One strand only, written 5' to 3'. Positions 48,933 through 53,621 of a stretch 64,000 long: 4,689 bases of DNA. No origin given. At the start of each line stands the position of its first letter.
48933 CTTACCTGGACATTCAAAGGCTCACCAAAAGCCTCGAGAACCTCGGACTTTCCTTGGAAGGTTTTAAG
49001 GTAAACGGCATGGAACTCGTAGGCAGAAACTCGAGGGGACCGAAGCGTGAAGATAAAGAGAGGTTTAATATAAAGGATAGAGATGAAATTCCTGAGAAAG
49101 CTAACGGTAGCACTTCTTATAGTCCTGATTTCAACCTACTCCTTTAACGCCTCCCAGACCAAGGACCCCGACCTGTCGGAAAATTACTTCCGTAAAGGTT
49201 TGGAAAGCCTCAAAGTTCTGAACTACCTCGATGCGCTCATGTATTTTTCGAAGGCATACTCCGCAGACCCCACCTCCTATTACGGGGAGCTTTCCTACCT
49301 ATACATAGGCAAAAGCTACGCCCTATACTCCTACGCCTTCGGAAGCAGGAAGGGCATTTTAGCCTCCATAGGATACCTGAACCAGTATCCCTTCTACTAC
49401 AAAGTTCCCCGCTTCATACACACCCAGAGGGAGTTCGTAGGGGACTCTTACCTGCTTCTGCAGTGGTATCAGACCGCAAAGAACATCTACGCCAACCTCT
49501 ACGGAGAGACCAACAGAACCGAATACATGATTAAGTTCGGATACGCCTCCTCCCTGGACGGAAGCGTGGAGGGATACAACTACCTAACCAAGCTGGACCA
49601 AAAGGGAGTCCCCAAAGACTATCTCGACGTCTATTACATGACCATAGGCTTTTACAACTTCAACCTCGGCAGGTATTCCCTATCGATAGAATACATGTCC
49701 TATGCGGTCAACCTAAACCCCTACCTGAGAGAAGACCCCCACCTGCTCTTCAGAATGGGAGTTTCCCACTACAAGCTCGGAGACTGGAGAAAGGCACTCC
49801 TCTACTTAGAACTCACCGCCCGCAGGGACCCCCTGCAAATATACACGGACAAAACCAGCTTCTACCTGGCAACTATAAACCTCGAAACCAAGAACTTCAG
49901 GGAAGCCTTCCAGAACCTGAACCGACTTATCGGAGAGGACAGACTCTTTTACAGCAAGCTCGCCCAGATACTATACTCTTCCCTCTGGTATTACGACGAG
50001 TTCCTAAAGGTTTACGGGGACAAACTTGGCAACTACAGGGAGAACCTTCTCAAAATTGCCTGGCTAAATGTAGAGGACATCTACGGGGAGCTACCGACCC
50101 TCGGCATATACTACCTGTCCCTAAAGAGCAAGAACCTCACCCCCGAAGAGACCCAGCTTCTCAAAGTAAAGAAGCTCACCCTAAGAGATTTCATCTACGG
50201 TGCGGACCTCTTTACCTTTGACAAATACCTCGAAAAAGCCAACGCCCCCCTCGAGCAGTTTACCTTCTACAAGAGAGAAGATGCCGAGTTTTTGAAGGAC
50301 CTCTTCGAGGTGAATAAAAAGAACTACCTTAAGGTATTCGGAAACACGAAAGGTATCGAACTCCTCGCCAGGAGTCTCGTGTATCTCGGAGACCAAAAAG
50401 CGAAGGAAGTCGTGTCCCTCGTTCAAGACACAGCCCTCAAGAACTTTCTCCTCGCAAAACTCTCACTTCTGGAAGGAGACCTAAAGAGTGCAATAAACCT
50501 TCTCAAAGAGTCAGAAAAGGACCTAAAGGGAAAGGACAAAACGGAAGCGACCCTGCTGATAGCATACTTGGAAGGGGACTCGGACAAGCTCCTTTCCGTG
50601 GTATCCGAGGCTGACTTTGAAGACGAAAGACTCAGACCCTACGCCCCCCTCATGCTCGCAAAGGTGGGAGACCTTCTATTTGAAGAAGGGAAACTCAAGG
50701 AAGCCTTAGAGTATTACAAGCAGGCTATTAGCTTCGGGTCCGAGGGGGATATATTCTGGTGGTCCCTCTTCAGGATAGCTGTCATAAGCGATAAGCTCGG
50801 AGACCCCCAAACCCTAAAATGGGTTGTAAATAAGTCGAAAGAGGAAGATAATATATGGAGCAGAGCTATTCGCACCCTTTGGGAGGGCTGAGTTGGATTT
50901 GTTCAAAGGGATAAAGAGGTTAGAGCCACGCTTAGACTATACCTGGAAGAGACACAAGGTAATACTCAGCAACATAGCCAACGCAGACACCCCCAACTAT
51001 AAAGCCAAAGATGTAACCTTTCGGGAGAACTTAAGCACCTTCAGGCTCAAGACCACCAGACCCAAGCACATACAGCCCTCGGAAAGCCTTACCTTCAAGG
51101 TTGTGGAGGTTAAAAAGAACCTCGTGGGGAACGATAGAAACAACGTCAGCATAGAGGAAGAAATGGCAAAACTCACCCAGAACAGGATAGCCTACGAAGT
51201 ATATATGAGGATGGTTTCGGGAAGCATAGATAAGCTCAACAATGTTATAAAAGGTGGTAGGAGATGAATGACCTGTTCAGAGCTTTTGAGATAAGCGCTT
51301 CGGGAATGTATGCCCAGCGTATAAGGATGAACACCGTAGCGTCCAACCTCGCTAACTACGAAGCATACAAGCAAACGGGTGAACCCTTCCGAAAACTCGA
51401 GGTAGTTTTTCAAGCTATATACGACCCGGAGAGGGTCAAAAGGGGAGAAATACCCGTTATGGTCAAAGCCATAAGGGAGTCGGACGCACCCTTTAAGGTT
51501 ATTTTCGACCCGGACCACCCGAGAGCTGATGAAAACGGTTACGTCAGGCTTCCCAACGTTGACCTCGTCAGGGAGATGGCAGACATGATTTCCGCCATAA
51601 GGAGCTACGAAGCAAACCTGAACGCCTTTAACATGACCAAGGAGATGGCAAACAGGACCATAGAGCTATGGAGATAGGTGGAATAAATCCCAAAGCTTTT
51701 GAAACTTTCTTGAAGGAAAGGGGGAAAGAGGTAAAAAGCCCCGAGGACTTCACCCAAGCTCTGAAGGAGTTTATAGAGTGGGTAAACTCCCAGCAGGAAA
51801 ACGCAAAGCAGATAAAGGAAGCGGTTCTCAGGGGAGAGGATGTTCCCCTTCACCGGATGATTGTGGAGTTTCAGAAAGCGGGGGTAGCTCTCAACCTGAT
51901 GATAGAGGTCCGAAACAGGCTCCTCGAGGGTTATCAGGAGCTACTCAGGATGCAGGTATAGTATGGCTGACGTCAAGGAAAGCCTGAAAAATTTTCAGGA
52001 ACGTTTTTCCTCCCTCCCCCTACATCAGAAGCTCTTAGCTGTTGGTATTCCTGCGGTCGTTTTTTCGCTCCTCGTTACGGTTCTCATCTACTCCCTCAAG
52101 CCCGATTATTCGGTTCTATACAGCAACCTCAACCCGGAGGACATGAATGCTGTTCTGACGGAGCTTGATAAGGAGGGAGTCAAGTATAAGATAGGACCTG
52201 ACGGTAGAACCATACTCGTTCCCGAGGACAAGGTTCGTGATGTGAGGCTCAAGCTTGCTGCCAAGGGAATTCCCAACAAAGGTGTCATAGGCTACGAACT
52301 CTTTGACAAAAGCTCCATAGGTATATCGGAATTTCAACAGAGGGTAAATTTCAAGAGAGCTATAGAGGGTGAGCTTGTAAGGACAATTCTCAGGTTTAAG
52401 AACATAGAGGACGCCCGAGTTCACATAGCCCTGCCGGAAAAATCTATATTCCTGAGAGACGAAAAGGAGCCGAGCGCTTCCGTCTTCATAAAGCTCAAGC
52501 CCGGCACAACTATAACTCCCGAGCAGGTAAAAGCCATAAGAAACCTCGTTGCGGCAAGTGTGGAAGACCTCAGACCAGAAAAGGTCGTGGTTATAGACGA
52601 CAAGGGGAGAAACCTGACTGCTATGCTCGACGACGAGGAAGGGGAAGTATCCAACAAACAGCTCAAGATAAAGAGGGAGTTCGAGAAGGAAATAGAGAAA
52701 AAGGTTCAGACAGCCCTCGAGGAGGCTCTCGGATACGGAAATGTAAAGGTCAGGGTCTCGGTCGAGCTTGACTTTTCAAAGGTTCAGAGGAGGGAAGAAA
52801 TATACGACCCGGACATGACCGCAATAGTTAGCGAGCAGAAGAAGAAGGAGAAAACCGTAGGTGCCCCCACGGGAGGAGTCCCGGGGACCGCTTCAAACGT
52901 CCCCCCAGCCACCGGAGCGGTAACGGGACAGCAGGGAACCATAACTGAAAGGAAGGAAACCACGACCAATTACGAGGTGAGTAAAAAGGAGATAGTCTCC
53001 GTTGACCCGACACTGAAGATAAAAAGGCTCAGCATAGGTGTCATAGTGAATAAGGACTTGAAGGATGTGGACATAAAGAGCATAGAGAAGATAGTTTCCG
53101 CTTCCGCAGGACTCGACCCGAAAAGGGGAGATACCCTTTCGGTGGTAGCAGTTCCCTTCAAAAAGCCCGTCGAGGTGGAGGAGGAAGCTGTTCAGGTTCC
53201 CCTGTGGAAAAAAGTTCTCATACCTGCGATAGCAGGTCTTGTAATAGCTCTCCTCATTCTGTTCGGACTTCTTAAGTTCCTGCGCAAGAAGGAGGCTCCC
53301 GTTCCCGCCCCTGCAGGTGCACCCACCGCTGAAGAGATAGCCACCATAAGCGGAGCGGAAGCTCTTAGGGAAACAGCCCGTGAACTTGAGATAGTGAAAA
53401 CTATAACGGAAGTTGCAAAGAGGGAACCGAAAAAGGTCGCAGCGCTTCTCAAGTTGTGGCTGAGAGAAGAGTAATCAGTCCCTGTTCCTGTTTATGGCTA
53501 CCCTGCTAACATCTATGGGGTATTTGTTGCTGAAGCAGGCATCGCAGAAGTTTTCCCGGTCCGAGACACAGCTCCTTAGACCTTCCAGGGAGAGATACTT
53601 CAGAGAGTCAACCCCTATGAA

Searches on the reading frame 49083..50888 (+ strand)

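Call 32: search_protein_families(library=pfam, proteins=[window:49083-50888:+], max_evalue=0.001)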
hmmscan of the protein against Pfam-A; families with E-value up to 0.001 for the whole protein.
window:49083-50888:+ (602 aa): 12 families
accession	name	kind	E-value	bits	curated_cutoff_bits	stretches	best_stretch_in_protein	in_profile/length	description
PF07719.23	TPR_2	-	5.9e-17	60.8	27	0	221-250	3-32/34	Tetratricopeptide repeat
PF00515.34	TPR_1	-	2.2e-11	43.5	27.8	0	529-550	8-29/34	Tetratricopeptide repeat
PF13181.12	TPR_8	-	4.2e-09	36.3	25.7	0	527-550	6-29/34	Tetratricopeptide repeat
PF13424.12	TPR_12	-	2.3e-08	34.6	30.1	0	526-549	49-72/77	Tetratricopeptide repeat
PF13428.12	TPR_14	-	1.3e-06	28.9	23.5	0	527-550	6-29/44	Tetratricopeptide repeat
PF23300.3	HEAT_Nup120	-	4.5e-06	27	29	1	440-553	15-118/170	Nucleoporin Nup120, HEAT repeats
PF14559.12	TPR_19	-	5.5e-06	27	25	0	532-549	1-18/68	Tetratricopeptide repeat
PF13174.12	TPR_6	-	7.3e-06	26.7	26.3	0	222-250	3-31/33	Tetratricopeptide repeat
PF13414.12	TPR_11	-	1.9e-05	24.7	26.8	1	529-551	1-23/42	TPR repeat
PF13432.12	TPR_16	-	5.3e-05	24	32.7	0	224-284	2-59/65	Tetratricopeptide repeat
PF13176.12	TPR_7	-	9.2e-05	22.7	27.9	0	222-251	2-33/36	Tetratricopeptide repeat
PF12895.13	ANAPC3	-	0.00017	22.3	27.2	0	448-479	20-51/82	Anaphase-promoting complex, cyclosome, subunit 3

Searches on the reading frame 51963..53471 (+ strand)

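Call 32: search_protein_families(library=pfam, proteins=[window:51963-53471:+], max_evalue=0.001)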
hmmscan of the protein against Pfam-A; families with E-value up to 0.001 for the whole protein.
window:51963-53471:+ (503 aa): 2 families
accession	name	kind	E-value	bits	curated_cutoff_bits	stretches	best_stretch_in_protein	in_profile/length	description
PF01514.23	YscJ_FliF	-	6.9e-68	228.5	24.4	1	46-219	3-178/179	Secretory protein of YscJ/FliF family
PF08345.17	YscJ_FliF_C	-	3.8e-42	144.6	23.8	1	252-399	1-147/147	Flagellar M-ring protein C-terminal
